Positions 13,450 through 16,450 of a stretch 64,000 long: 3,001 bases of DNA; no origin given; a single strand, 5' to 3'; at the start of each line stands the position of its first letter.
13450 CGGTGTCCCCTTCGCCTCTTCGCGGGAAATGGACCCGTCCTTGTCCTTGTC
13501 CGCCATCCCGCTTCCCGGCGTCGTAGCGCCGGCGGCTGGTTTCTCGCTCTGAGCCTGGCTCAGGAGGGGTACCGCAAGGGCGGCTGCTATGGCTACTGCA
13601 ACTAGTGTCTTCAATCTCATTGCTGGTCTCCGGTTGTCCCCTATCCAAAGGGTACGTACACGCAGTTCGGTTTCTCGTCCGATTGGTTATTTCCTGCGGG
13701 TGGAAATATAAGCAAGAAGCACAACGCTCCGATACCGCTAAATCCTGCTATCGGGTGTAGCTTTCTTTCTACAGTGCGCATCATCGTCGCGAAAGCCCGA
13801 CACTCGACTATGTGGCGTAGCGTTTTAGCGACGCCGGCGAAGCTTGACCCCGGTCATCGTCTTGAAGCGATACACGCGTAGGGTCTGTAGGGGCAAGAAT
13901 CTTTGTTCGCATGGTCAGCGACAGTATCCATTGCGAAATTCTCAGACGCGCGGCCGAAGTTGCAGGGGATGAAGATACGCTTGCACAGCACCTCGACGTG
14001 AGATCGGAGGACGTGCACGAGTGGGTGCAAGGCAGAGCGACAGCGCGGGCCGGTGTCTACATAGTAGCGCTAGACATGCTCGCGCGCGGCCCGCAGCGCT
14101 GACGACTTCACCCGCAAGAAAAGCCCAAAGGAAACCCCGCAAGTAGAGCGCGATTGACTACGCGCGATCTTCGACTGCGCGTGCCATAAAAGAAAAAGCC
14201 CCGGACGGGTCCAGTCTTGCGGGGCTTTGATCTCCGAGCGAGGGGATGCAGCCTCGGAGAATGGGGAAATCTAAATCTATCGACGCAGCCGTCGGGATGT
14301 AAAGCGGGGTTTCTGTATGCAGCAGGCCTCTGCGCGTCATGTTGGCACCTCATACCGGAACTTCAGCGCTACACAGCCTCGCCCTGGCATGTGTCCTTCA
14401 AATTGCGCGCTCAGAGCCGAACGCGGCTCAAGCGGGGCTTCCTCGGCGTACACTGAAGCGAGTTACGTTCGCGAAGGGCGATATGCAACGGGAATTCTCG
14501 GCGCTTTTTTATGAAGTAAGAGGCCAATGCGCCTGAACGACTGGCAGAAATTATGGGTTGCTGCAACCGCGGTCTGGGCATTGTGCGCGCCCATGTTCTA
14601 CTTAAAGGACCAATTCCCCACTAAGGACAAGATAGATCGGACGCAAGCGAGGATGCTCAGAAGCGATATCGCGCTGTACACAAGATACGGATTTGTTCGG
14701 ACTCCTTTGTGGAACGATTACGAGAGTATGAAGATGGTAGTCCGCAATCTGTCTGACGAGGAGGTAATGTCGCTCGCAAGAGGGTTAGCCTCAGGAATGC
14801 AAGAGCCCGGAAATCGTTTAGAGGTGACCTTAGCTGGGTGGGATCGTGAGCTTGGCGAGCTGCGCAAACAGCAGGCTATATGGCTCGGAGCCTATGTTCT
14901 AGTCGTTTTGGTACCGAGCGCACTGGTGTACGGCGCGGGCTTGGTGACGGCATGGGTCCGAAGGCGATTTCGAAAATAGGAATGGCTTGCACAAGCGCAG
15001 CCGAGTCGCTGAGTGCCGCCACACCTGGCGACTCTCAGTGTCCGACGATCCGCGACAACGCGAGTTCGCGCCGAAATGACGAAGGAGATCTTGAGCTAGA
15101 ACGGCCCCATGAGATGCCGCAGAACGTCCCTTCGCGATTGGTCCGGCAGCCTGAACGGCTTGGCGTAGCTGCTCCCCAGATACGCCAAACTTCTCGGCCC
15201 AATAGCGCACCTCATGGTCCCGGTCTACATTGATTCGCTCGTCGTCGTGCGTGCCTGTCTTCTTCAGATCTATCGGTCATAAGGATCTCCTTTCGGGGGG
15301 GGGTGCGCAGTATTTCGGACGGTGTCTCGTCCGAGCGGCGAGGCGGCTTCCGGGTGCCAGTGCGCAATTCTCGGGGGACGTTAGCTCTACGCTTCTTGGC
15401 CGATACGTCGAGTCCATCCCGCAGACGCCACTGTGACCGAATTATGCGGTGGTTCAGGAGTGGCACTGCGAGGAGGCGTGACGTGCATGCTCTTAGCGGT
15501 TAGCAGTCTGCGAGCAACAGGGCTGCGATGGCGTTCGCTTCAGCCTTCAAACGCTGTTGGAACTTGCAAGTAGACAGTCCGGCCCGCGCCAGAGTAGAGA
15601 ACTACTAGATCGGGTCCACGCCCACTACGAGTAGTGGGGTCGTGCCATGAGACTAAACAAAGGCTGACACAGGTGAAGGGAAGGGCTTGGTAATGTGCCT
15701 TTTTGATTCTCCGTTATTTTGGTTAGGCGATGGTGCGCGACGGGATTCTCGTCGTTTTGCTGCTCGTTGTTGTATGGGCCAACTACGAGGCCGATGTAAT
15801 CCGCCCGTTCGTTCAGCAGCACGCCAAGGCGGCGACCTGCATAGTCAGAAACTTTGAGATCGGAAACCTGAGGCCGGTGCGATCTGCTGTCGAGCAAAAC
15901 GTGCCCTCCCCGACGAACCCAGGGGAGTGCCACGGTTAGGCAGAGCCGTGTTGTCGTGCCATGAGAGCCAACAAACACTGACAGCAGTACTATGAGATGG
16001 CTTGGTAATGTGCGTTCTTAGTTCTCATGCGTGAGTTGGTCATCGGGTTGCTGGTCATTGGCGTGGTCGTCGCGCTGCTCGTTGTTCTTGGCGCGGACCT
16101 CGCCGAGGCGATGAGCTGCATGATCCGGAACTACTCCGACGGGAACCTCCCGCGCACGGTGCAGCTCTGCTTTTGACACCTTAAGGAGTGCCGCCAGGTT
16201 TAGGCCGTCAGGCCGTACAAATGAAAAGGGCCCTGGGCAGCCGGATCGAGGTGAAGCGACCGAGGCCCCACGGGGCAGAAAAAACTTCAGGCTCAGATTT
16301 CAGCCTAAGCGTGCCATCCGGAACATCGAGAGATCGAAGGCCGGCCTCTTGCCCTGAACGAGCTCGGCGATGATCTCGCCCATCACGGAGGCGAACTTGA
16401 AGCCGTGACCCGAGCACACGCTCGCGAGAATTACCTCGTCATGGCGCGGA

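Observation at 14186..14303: Orphan promoter + double hairpin + strong intrinsic terminator with no ORF: candidate ~80-nt sRNA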

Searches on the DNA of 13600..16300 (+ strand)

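Call 10: search_rna_families(source=window, start=13600, end=14700, threshold=evalue, max_evalue=10, show_alignments=3)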
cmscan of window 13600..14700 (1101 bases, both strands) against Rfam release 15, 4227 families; matches with E-value up to 10: 2.
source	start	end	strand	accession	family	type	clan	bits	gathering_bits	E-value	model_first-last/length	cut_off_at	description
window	13962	13984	+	RF00323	snoR79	Gene; snRNA; snoRNA; CD-box;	-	15.8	80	5.7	1-65/65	no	Small nucleolar RNA R79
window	14144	14227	+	RF02236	asX2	Gene; sRNA;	-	13.9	70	9.8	1-87/87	no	Xanthomonas sRNA asX2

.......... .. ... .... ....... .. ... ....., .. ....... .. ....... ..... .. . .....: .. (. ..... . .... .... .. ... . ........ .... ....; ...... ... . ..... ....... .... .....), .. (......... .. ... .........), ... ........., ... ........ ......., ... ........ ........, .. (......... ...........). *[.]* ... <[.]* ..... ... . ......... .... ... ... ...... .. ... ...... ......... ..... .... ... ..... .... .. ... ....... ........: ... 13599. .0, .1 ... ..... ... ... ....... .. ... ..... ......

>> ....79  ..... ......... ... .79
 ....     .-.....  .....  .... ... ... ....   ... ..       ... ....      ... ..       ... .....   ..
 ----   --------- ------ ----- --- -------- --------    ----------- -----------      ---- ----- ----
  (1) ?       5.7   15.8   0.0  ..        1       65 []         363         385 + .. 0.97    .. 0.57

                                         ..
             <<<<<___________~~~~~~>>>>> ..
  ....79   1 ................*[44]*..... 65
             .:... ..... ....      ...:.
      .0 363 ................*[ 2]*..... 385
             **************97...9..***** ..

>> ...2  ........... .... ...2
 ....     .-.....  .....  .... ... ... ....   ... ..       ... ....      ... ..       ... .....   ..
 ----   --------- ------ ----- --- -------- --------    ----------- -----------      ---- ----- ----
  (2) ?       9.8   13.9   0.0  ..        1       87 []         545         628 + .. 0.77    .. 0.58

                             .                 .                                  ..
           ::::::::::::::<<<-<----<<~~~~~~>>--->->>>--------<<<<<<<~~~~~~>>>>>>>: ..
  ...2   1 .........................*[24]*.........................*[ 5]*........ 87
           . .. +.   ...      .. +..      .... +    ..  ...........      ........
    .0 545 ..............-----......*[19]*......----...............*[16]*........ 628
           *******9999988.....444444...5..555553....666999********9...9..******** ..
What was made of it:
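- On Any curated Rfam family (release 15): A permissive scan of 13600-14700 gave only E = 5.7 and E = 9.8 noise (call 10).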

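Call 13: search_dna_similar(query=window:13600-16300:+, collection=plasmids, mode=distant)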
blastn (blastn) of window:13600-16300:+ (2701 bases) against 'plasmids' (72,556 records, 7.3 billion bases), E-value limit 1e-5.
No match.

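Call 14: search_dna_similar(query=window:13600-16300:+, collection=phages, mode=distant)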
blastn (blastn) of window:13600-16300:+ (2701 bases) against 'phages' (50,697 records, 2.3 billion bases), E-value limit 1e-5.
No match.

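Call 43: build_rna_model(alignment_id=A3, structure=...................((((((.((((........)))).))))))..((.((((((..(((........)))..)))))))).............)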
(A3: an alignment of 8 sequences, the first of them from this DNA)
Model R1 built from alignment A3 (8 sequences, 99 columns); structure: as given.
model positions 94; base pairs 21; branch points 1; effective number of sequences 1.9; information 0.608 bits per position. Calibrated on 0.2 Mb of random sequence (short: E-values are rough).
structure used (alignment columns):
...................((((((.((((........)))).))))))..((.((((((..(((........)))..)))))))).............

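Call 44: search_with_rna_model(model_id=R1, sources=[window, L001, L002, L003, L004, L005, L006, L007, L008, L009, L010, L011, L012, L013, L014, L015, L016, L017, L018, L019, L020, L021, L022, L023, L024, L025, L026, L027, L028, L029, L030], max_evalue=1)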
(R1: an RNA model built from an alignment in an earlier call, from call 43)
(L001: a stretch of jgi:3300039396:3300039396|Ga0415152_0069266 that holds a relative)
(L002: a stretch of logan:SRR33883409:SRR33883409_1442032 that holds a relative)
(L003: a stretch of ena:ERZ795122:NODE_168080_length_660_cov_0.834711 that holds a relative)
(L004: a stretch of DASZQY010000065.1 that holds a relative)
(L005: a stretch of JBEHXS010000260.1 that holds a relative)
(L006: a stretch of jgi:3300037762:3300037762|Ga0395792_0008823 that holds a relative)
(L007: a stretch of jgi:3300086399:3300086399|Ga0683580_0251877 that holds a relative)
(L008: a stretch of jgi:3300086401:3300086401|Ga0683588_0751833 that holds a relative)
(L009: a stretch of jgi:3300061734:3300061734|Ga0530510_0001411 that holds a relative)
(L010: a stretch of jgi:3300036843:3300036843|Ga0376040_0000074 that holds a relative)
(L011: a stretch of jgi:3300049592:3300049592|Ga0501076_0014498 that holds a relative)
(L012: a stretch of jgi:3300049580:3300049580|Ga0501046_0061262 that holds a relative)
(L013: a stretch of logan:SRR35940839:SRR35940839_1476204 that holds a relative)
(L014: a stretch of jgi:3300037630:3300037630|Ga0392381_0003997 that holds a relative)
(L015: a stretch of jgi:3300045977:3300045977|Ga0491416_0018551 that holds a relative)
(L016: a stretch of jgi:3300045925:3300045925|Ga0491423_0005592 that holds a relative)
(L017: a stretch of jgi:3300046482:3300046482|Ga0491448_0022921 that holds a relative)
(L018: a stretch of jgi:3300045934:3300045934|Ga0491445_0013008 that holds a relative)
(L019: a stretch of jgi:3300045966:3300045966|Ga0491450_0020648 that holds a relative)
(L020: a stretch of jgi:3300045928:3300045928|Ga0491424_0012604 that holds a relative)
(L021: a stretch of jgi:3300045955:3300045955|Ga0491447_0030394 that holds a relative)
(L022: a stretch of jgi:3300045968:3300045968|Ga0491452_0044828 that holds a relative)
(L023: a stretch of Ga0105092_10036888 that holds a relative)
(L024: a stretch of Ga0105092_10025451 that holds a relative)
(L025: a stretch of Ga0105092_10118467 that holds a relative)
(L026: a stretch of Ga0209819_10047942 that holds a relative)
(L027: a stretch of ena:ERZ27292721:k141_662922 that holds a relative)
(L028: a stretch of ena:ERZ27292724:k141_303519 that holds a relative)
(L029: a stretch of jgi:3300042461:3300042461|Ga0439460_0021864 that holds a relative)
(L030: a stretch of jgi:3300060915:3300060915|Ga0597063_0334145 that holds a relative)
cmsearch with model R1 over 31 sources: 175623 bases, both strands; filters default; matches with E-value up to 1: 34.
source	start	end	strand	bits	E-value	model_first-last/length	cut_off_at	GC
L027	999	1092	-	102.7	9.3e-26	1-94/94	no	0.59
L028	477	570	-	102.7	9.3e-26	1-94/94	no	0.59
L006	999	1089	-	102.3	1.2e-25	1-94/94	no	0.58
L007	1207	1297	-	102.3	1.2e-25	1-94/94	no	0.58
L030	894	987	-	101.8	1.7e-25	1-94/94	no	0.57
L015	459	549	-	96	6.6e-24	1-94/94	no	0.62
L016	372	462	-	96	6.6e-24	1-94/94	no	0.62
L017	3623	3713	-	96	6.6e-24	1-94/94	no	0.62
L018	1571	1661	-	96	6.6e-24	1-94/94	no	0.62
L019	2142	2232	-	96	6.6e-24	1-94/94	no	0.62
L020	551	641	-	96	6.6e-24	1-94/94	no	0.62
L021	2870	2960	-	96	6.6e-24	1-94/94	no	0.62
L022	411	501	-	96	6.6e-24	1-94/94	no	0.62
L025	547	639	-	93.2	3.8e-23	1-94/94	no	0.58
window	14184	14279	-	83.7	1.5e-20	1-94/94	no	0.54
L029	1287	1380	-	78.1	5.1e-19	1-94/94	no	0.54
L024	1775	1863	-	70.7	5.4e-17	1-94/94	no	0.56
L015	434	514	+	17.7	0.016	1-94/94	no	0.59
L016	347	427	+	17.7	0.016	1-94/94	no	0.59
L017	3598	3678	+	17.7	0.016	1-94/94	no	0.59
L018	1546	1626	+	17.7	0.016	1-94/94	no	0.59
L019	2117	2197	+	17.7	0.016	1-94/94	no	0.59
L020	526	606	+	17.7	0.016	1-94/94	no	0.59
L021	2845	2925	+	17.7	0.016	1-94/94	no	0.59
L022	386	466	+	17.7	0.016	1-94/94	no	0.59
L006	1010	1043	+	17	0.026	50-83/94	no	0.65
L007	1218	1251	+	17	0.026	50-83/94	no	0.65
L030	905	938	+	14.9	0.098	50-83/94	no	0.59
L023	1510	1597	+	14.3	0.14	1-94/94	no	0.59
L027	963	1054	+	13.7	0.2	1-94/94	no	0.63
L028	441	532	+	13.7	0.2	1-94/94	no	0.63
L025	558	591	+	13.7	0.21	50-83/94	no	0.62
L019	1252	1311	-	12.4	0.45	1-94/94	no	0.58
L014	1143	1231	+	11.5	0.83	1-94/94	no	0.57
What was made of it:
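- On OOP-like cis-antisense RNA: Convergence and linkage hold in all loci (call 44).
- This holds in 17 loci representing 8 sequence variants, at 70-103 bits, and there is no second copy in the 64-kb window (call 44).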

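Call 61: search_rna_families(sources=[L006, L015, L017, L024, L025, L027, L029, L030, L009], threshold=evalue, max_evalue=0.1)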
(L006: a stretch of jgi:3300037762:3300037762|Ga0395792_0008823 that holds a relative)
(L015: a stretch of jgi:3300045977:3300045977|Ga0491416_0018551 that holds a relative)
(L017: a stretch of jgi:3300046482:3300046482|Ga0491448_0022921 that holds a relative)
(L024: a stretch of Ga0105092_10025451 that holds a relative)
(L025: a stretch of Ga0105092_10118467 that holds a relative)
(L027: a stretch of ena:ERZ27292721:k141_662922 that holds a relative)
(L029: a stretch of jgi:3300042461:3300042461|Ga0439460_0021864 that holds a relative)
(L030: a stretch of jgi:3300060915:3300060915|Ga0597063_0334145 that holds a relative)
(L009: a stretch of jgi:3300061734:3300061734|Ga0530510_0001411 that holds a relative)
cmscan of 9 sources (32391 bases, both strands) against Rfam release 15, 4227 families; matches with E-value up to 0.1: 6.
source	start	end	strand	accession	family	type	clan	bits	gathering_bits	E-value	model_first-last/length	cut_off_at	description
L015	1344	1416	-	RF00005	tRNA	Gene; tRNA;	CL00001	68.4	29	4.3e-13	1-71/71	no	tRNA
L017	4519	4591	-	RF00005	tRNA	Gene; tRNA;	CL00001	68.4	29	4.3e-13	1-71/71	no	tRNA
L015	1214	1284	-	RF00005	tRNA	Gene; tRNA;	CL00001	58.4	29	2.5e-10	1-71/71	no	tRNA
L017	4389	4459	-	RF00005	tRNA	Gene; tRNA;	CL00001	58.4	29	2.5e-10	1-71/71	no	tRNA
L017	2174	2258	-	RF00005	tRNA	Gene; tRNA;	CL00001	50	29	4.9e-08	1-71/71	no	tRNA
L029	134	186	-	RF02225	sX6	Gene; sRNA;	-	22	40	0.07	274-329/342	no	Proteobacterial sRNA sX6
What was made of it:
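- On Any curated Rfam family (release 15): Nothing covers the module in 9 related loci (call 61).
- Closest known: Phage lambda OOP RNA. Different: There is no sequence or Rfam relationship (calls 10, 61).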

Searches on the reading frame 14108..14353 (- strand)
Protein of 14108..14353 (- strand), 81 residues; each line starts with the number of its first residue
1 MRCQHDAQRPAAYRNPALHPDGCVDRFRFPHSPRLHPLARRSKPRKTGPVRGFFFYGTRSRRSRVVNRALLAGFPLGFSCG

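Call 11: search_protein_families(library=pfam, proteins=[window:14108-14353:-], max_evalue=0.1)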
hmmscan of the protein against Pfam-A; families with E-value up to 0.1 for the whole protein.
window:14108-14353:- (81 aa): 0 families
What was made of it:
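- Checked: The only minus-strand ORFs here (14108-14353 and 14158-14340) run through both hairpins and have no Pfam match (call 11).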
